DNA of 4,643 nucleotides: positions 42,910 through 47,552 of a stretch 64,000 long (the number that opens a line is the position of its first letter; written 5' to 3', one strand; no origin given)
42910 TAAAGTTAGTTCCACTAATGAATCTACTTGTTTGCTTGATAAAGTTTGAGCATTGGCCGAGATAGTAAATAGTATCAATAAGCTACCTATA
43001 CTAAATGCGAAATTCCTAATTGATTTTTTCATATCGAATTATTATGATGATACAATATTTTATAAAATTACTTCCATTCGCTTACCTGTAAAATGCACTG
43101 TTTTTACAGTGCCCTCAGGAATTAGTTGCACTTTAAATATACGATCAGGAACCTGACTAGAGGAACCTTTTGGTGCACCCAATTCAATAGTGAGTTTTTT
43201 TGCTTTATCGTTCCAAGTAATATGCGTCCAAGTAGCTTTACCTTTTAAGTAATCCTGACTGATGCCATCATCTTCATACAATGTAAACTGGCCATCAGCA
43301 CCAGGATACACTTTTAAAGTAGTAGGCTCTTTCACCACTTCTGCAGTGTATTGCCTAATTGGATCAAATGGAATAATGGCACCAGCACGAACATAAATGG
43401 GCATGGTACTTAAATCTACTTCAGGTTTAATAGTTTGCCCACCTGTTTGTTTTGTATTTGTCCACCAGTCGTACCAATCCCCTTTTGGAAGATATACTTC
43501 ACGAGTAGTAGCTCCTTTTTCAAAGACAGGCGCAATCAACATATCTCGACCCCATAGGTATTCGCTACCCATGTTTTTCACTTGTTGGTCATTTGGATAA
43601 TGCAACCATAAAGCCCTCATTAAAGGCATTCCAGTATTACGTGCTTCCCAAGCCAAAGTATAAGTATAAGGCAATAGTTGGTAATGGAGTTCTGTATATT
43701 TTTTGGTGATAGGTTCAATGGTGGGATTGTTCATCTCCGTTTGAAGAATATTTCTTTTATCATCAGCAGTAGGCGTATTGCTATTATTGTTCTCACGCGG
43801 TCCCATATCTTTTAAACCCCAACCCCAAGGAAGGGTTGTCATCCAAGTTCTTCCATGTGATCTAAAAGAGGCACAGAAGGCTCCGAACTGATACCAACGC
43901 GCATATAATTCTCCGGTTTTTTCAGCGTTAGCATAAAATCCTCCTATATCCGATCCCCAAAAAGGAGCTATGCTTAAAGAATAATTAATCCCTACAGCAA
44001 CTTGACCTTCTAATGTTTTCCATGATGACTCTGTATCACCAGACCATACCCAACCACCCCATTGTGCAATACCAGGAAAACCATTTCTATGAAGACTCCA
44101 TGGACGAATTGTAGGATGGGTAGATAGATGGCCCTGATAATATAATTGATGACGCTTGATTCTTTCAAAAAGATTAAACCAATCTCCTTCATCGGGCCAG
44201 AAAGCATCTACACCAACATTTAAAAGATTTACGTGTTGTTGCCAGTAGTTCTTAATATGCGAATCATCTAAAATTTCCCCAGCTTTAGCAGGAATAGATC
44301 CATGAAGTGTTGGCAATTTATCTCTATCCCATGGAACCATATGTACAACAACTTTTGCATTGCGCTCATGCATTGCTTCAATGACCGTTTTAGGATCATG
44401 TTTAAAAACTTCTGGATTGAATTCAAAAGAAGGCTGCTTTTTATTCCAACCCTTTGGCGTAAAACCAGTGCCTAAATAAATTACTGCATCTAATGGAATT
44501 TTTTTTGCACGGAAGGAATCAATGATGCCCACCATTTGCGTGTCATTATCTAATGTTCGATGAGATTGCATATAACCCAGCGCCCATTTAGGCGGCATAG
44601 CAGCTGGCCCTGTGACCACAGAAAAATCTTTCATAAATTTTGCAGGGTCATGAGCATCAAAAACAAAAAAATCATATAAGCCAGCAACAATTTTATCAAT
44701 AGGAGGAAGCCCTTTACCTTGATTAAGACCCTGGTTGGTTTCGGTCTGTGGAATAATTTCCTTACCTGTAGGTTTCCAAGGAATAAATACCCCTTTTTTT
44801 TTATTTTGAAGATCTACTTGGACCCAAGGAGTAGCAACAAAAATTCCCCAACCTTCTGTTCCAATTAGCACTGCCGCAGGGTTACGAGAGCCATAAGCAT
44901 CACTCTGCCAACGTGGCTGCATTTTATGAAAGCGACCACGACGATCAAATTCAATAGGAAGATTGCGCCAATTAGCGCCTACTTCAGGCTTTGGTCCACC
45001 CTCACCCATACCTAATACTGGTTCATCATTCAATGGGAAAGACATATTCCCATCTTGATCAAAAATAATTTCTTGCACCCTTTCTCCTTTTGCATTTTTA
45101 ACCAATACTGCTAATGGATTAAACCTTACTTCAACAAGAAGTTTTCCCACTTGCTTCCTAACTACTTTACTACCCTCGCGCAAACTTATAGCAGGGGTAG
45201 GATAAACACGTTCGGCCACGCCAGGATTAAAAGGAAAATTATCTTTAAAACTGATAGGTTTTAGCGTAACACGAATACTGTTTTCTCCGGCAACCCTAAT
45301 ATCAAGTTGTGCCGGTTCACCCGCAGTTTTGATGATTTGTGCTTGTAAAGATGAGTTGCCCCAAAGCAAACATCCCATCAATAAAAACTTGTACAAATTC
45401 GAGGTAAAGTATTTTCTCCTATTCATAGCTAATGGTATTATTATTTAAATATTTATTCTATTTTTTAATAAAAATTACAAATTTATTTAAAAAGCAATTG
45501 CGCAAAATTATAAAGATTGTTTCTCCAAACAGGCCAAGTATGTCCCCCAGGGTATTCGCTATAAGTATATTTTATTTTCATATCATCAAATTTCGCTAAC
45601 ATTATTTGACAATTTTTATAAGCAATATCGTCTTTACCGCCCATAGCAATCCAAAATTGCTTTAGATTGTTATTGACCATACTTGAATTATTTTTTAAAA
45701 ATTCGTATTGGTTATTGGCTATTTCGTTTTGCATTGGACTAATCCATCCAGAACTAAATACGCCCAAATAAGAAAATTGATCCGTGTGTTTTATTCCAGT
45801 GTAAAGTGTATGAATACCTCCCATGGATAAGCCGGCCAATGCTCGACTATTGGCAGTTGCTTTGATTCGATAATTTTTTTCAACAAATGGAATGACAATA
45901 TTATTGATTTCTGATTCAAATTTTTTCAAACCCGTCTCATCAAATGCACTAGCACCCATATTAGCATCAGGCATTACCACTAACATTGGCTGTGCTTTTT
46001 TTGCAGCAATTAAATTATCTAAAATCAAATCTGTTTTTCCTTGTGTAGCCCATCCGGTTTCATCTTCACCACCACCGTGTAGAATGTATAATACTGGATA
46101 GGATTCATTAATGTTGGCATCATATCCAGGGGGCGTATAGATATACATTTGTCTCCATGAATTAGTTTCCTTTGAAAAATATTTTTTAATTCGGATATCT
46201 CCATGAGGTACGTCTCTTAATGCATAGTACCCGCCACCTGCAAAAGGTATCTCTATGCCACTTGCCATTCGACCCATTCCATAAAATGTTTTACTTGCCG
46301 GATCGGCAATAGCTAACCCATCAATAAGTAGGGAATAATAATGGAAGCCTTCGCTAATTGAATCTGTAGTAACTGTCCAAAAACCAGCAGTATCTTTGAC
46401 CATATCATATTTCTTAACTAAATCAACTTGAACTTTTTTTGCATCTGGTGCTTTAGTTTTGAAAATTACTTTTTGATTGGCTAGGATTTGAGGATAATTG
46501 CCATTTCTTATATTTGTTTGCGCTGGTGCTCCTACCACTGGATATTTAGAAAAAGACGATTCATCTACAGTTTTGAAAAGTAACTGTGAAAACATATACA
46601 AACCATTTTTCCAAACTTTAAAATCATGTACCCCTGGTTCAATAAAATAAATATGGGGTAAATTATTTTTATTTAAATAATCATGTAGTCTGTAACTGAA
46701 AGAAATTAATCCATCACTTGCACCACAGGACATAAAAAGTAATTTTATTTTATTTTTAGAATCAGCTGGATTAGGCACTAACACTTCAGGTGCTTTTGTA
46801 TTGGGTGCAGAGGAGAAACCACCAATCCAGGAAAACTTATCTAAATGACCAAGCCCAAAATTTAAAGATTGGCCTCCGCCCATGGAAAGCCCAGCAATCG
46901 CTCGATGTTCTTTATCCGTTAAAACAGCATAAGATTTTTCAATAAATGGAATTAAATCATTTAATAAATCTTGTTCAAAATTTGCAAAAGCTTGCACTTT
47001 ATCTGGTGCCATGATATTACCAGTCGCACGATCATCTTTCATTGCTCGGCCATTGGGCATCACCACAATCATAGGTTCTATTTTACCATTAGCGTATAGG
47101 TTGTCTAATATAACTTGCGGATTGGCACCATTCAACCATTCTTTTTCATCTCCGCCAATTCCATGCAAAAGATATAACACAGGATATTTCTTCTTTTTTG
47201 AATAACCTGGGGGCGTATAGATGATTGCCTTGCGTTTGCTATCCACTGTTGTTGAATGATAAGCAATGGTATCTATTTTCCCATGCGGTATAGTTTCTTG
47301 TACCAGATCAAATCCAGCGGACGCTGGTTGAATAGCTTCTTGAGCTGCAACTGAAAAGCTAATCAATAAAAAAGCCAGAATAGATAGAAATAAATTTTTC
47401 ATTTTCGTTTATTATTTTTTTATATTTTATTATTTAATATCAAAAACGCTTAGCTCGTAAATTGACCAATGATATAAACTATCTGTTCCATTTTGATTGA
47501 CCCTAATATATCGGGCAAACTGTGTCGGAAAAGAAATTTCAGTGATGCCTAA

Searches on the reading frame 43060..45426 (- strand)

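Call 65: search_protein_families(library=pfam, proteins=[window:43060-45426:-], max_evalue=0.00001)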
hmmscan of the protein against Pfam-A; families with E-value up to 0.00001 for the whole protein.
window:43060-45426:- (788 aa): 3 families
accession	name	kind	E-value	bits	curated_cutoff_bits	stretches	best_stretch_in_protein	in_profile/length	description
PF01055.32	Glyco_hydro_31_2nd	-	1.8e-46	159.5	23.5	1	276-591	2-328/328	Glycosyl hydrolases family 31 TIM-barrel domain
PF21365.3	Glyco_hydro_31_3rd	-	6.8e-30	103.8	24.4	1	599-685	1-87/87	Glycosyl hydrolase family 31 C-terminal domain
PF17137.9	DUF5110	-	1.6e-18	66.9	27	1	702-769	2-69/71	Domain of unknown function (DUF5110)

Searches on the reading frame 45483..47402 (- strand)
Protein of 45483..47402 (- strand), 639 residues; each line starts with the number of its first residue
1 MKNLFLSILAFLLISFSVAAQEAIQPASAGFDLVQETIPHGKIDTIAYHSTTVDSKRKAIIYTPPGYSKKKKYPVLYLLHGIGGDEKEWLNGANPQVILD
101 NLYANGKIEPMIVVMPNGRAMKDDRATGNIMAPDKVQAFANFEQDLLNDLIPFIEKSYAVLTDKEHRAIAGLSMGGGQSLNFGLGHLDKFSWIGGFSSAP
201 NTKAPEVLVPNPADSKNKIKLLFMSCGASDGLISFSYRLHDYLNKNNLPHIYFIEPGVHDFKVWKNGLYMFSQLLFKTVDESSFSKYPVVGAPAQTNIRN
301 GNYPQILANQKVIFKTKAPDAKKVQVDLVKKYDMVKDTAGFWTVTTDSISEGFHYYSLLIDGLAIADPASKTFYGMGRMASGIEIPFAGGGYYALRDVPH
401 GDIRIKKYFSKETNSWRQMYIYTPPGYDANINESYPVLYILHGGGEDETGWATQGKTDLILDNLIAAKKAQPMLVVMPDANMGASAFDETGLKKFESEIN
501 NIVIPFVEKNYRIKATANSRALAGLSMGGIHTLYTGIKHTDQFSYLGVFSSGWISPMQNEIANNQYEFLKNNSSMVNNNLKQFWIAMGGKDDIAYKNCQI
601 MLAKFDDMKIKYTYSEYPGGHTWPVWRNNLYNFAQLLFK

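Call 65: search_protein_families(library=pfam, proteins=[window:45483-47402:-], max_evalue=0.00001)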
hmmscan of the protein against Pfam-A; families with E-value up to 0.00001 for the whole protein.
window:45483-47402:- (639 aa): 2 families
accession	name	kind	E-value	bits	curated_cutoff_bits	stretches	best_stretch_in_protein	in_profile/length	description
PF00756.26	Esterase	-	1.8e-50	172.5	22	2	410-631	1-245/251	Putative esterase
PF02230.22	Abhydrolase_2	-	3.2e-07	30.9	23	0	436-557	15-143/217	Phospholipase/Carboxylesterase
